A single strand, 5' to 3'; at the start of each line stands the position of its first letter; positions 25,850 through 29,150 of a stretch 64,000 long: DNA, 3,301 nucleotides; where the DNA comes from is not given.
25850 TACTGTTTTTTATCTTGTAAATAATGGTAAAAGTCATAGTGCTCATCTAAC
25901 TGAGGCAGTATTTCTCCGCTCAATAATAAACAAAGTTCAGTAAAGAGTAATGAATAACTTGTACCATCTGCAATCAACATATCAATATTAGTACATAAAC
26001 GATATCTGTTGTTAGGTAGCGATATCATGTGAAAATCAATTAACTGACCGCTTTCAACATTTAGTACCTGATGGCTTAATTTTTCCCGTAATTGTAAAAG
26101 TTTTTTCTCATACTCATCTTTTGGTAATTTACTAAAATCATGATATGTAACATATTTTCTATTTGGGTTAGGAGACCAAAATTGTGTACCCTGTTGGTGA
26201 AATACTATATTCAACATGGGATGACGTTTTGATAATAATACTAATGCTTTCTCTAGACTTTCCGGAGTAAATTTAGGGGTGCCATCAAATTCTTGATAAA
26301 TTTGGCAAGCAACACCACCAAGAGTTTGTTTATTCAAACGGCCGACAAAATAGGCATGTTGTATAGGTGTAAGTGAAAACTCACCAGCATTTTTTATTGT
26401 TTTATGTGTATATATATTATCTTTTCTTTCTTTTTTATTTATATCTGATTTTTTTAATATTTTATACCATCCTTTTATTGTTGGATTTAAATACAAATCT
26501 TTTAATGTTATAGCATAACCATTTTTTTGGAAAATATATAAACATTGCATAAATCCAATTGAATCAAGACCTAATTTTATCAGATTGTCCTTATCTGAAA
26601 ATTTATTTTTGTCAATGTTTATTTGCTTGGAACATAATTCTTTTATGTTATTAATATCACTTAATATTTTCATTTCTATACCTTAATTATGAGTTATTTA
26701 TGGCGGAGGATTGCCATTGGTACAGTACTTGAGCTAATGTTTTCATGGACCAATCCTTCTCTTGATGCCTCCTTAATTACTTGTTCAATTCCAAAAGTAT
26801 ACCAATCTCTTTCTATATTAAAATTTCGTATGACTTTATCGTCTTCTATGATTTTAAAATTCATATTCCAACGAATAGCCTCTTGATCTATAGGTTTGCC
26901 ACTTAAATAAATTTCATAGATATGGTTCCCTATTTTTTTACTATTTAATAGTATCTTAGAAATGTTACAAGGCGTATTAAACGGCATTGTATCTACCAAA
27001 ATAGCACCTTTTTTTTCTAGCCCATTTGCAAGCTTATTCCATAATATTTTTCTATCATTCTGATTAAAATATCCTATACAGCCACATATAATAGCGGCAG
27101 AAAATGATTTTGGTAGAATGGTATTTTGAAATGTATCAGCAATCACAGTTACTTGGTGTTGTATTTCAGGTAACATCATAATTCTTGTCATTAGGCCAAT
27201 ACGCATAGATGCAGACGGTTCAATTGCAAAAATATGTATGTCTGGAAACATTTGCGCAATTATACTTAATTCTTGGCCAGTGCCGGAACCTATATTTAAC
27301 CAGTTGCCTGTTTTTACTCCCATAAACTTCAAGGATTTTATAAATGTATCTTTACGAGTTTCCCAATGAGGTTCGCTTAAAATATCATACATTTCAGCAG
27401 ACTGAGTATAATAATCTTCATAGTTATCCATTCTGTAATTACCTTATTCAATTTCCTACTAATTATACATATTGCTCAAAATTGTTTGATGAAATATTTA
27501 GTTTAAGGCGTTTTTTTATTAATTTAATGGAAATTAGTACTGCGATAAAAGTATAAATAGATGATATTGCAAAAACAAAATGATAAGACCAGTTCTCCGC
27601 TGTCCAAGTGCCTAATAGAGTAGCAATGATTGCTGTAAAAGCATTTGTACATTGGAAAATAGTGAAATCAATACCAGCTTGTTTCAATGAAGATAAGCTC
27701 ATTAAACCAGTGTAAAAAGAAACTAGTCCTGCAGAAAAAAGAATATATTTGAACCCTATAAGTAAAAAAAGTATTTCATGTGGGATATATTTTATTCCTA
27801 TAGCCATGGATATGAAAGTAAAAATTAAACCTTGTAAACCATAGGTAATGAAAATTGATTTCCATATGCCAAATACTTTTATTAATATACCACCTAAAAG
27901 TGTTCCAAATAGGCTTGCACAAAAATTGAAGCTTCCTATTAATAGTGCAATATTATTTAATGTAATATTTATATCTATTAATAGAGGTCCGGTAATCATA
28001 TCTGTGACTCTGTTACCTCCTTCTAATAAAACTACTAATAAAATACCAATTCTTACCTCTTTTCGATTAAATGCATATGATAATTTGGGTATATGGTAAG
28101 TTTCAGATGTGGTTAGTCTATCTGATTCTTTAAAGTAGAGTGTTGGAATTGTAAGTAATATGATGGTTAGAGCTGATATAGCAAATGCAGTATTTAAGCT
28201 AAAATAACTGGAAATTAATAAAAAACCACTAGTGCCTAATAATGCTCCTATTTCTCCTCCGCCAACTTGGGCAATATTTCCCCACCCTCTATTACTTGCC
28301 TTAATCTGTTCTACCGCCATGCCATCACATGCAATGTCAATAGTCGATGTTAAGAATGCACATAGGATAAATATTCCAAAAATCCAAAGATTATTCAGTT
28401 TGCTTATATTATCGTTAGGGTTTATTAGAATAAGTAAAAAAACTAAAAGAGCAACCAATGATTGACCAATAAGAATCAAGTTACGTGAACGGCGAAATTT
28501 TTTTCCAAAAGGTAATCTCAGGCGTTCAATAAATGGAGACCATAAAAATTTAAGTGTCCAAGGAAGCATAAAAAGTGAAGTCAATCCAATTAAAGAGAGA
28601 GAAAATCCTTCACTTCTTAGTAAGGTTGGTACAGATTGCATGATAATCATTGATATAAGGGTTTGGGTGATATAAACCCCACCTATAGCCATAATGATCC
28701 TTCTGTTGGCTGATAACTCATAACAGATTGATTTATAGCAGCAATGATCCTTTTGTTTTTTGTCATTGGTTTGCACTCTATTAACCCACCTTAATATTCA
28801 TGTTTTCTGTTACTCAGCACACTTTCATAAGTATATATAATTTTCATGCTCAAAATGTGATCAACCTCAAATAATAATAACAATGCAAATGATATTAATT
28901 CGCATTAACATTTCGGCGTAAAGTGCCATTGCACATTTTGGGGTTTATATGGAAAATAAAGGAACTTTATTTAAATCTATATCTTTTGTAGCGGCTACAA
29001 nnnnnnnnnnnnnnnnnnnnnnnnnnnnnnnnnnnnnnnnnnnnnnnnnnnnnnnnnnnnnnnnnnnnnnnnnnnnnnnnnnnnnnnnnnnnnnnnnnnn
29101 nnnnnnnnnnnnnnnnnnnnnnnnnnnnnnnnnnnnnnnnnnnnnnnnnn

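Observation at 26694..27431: Stand-alone SAM methyltransferase embedded in the siderophore operon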

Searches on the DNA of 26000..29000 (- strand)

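Call 72: search_dna_similar(query=window:26000-29000:-, collection=ecoli_genomes, mode=near, max_rows=8)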
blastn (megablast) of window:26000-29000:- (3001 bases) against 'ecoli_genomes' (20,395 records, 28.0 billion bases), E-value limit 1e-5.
Records with a match: 13; places in all: 13; records where one place covers at least 80% of the query: 13.
Genomes with a match: 13 of 5426; with a place that covers at least 80% of the query: 13. Places per genome that has any: lowest 1, median 1, highest 1. On chromosomes: 13 places; on plasmids: 0.
Best place of each record, by identity: >=99% 13.
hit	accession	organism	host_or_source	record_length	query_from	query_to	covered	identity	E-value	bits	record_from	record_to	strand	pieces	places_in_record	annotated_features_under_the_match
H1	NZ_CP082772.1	Escherichia coli O2:H1 strain HM670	Homo sapiens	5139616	1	3001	100%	100.0%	0e+0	5537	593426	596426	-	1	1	MFS transporter | class I SAM-dependent methyltransferase | non-ribosomal peptide synthetase | TonB-dependent receptor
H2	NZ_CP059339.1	Escherichia coli strain MS8320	Homo sapiens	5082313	1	3001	100%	100.0%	0e+0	5537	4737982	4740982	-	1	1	MFS transporter | class I SAM-dependent methyltransferase | non-ribosomal peptide synthetase | TonB-dependent receptor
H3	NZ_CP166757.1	Escherichia coli strain CRE287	Homo sapiens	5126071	1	3001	100%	100.0%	0e+0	5537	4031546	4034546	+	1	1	MFS transporter | class I SAM-dependent methyltransferase | non-ribosomal peptide synthetase | TonB-dependent receptor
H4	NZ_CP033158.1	Escherichia coli strain CM IVRI KOL-1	Mastitis Milk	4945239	1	3001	100%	99.9%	0e+0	5531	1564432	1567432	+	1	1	MFS transporter | class I SAM-dependent methyltransferase | non-ribosomal peptide synthetase | TonB-dependent receptor plug domain-containing protein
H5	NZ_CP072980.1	Escherichia coli strain 2547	Homo sapiens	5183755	1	3001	100%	99.9%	0e+0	5531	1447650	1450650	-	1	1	MFS transporter | class I SAM-dependent methyltransferase | non-ribosomal peptide synthetase | TonB-dependent receptor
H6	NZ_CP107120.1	Escherichia coli strain S12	human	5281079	1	3001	100%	99.9%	0e+0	5531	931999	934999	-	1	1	MFS transporter | class I SAM-dependent methyltransferase | non-ribosomal peptide synthetase | TonB-dependent receptor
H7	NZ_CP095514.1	Escherichia coli strain GN02323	Homo sapiens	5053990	1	3001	100%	99.9%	0e+0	5531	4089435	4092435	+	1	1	MFS transporter | class I SAM-dependent methyltransferase | non-ribosomal peptide synthetase | TonB-dependent receptor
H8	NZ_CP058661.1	Escherichia coli strain 005008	Homo sapiens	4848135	1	3001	100%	99.9%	0e+0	5526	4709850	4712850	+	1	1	MFS transporter | class I SAM-dependent methyltransferase | non-ribosomal peptide synthetase | TonB-dependent receptor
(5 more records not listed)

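Call 74: get_annotated_region(hit=H1, flank=20000)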
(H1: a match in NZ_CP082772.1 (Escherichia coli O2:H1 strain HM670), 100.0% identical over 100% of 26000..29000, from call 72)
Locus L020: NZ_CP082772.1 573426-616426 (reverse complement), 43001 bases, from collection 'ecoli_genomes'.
description: Escherichia coli O2:H1 strain HM670 chromosome, complete genome
organism: Escherichia coli O2:H1 strain HM670 (NCBI taxid 2079157)
replicon: chromosome; assembly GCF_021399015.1
host: Homo sapiens; source: stool; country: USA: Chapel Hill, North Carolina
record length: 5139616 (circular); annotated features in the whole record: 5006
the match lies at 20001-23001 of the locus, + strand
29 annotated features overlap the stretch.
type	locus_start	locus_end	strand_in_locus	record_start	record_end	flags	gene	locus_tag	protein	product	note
CDS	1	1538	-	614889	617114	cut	taaP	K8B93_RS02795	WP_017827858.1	trimeric autotransporter adhesin TaaP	-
CDS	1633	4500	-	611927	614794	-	-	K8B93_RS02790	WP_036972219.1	conjugative transfer ATPase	-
CDS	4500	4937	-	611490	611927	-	-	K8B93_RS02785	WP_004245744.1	TIGR03751 family conjugal transfer lipoprotein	-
CDS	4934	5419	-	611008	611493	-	-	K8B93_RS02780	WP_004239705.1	hypothetical protein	-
CDS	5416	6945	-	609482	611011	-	-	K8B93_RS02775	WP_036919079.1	TIGR03752 family integrating conjugative element protein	-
CDS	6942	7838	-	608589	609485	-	-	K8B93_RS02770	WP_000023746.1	TIGR03749 family integrating conjugative element protein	-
CDS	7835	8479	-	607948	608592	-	-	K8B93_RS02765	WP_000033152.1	PFL_4703 family integrating conjugative element protein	-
CDS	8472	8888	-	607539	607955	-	-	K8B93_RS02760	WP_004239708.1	TIGR03750 family conjugal transfer protein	-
CDS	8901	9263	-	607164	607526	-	-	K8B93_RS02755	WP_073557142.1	TIGR03745 family integrating conjugative element membrane protein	-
CDS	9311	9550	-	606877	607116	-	-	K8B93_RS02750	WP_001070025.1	TIGR03758 family integrating conjugative element protein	-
CDS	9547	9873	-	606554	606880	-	-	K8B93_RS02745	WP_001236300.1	RAQPRD family integrative conjugative element protein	-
CDS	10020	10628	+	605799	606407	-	-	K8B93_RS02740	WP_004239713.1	DUF2913 family protein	-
CDS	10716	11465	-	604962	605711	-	-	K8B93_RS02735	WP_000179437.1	TIGR03747 family integrating conjugative element membrane protein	-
CDS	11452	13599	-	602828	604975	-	traD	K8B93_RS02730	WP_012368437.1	type IV conjugative transfer system coupling protein TraD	-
CDS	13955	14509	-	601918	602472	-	-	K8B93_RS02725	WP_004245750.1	integrating conjugative element protein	-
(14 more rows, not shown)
